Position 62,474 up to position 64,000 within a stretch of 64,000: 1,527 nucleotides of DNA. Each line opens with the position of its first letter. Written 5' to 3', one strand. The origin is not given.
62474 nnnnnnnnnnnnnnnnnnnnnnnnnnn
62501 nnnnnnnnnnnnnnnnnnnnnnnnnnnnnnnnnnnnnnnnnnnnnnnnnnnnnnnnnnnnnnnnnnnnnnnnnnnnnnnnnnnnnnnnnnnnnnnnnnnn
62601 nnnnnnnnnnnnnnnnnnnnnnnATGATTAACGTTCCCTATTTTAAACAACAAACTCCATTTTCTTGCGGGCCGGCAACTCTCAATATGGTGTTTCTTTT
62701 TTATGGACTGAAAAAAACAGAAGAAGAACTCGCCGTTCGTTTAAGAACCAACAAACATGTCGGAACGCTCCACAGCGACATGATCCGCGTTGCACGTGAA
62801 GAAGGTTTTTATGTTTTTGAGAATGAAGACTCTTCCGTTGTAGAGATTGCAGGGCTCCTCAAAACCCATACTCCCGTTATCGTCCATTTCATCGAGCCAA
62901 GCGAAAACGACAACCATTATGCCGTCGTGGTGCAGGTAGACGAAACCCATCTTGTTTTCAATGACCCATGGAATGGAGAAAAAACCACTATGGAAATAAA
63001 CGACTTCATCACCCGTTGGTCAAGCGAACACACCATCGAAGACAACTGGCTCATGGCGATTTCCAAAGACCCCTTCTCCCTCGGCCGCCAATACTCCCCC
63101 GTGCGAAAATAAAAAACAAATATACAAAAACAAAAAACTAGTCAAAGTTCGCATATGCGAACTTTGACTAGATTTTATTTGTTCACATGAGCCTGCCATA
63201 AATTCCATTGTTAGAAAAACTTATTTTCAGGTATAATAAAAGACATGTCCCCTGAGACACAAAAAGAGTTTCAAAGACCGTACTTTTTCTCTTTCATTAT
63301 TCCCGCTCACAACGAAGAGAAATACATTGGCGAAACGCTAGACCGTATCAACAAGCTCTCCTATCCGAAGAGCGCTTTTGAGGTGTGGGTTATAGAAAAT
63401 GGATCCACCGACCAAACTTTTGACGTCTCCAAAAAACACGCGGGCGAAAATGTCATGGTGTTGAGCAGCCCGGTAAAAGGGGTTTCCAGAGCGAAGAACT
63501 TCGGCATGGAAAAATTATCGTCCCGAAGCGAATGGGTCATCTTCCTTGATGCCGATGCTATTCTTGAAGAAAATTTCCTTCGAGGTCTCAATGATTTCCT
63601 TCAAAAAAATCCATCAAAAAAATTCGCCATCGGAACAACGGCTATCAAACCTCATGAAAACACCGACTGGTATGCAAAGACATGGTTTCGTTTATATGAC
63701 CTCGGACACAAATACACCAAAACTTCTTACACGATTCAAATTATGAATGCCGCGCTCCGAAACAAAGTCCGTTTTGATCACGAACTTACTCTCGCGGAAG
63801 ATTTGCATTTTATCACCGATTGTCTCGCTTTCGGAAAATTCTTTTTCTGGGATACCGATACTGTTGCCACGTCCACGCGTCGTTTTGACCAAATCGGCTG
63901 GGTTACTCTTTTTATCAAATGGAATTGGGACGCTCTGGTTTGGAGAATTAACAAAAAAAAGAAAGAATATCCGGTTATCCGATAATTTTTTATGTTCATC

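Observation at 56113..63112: ECF sigma / membrane partner / duplicated anchored-domain proteins / MacAB-type exporter / standalone C39-like peptidase locus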

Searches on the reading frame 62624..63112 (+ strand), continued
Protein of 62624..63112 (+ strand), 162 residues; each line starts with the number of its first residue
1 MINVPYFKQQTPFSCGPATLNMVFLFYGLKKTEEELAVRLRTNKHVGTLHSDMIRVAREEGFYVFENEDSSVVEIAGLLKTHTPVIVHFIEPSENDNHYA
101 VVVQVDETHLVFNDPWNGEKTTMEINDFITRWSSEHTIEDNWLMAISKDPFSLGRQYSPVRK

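Call 77: search_protein_families(library=padloc, proteins=[window:62624-63112:+], max_evalue=0.01)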
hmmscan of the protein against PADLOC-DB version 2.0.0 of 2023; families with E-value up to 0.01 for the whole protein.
window:62624-63112:+ (162 aa): 0 families

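Call 78: search_protein_families(library=phrogs, proteins=[window:62624-63112:+], max_evalue=0.01)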
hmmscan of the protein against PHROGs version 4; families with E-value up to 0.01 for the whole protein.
window:62624-63112:+ (162 aa): 2 families
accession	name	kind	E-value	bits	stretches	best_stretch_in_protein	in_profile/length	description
phrog_6007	-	lysis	2.4e-06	27.6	1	3-44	215-258/483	endolysin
phrog_2392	-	moron, auxiliary metabolic gene and host takeover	5.9e-05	22.6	1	9-120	12-116/726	ABC transporter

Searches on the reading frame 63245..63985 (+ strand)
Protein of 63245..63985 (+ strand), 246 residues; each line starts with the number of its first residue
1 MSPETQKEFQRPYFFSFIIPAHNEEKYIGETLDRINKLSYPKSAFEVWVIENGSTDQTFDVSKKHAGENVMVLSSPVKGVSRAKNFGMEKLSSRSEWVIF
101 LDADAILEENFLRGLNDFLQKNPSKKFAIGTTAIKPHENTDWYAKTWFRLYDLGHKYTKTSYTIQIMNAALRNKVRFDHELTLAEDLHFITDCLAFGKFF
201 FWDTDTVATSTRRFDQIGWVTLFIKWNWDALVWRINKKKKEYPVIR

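Call 3: search_protein_families(library=pfam, proteins=[window:63245-63985:+], max_evalue=0.1)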
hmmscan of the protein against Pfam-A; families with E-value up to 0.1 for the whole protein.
window:63245-63985:+ (246 aa): 6 families
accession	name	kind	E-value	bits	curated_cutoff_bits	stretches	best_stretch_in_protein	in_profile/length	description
PF00535.33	Glycos_transf_2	-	4e-24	85.9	23.3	1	16-161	1-148/168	Glycosyl transferase family 2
PF13641.12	Glyco_tranf_2_3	-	4e-11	43.8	27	1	15-142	3-131/230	Glycosyltransferase like family 2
PF10111.15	Glyco_tranf_2_2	-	8.5e-08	32.4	27.3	1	17-108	2-95/276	Glycosyltransferase like family 2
PF13704.12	Glyco_tranf_2_4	-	2.7e-06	28.2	27.5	1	22-108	1-85/98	Glycosyl transferase family 2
PF13632.12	Glyco_trans_2_3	-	4.5e-05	23.8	27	1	97-198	1-111/198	Glycosyl transferase family group 2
PF03452.20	Anp1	-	0.00064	19.7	28.8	0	18-58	26-68/263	Anp1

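Call 4: search_protein_families(library=ncbifam, proteins=[window:63245-63985:+], max_evalue=0.1)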
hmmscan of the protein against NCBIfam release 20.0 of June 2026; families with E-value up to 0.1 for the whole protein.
window:63245-63985:+ (246 aa): 21 families
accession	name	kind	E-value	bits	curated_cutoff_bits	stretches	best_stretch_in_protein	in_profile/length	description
TIGR04283.1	glyco_like_mftF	equivalog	1.4e-21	77.1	182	1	16-238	2-213/221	TIGR04283 family arsenosugar biosynthesis glycosyltransferase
TIGR03937.1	PgaC_IcaA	equivalog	3.3e-13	49.4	422.3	1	8-125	40-156/407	poly-beta-1,6-N-acetyl-D-glucosamine synthase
NF041875.1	EPS_EpsD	equivalog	2e-11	43.9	370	1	16-162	2-151/325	exopolysaccharide biosynthesis glycosyltransferase EpsD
NF007482.0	PRK10073.1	equivalog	2.7e-10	39.8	423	1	15-116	8-107/334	glycosyltransferase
NF038302.1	EPS_HpsE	equivalog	4.5e-10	39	300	1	15-125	3-117/307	hormogonium polysaccharide biosynthesis glycosyltransferase HpsE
TIGR03111.1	glyc2_xrt_Gpos1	hypoth_equivalog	4.7e-10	38.8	363.95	1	16-149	52-185/439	TIGR03111 family XrtG-associated glycosyltransferase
TIGR03965.1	mycofact_glyco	equivalog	2.4e-09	36.6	280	1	16-117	77-177/467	mycofactocin biosynthesis glycosyltransferase MftF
NF041865.1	EpsU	equivalog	3.6e-08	32.8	700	1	14-121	40-149/394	exopolysaccharide biosynthesis GT2 family glycosyltransferase EpsU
NF047683.1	TeichurnBiosyTuaG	equivalog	7.6e-08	32.3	400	1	15-123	8-115/252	teichuronic acid biosynthesis protein TuaG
TIGR01556.1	rhamnosyltran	subfamily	1.4e-07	31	200.55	1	41-137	18-116/281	rhamnosyltransferase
NF010496.0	PRK13915.1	equivalog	2e-07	30.4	262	1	15-122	33-145/307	glucosyl-3-phosphoglycerate synthase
NF038299.1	EPS_HpsN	equivalog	3.3e-07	29.6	425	1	15-123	3-110/317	hormogonium polysaccharide biosynthesis glycosyltransferase HpsN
TIGR04182.1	glyco_TIGR04182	equivalog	1.9e-05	24.2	325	1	17-108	4-86/293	S-layer glycoprotein N-glycosyltransferase AglJ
NF047588.1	GlcsyltransPgfSStrep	equivalog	4.1e-05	22.9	500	1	16-89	4-74/308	glycosyltransferase PgfS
NF045692.1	OglycostaseCruG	equivalog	9.1e-05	21.5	600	1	16-114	44-147/386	2'-O-glycosyltransferase CruG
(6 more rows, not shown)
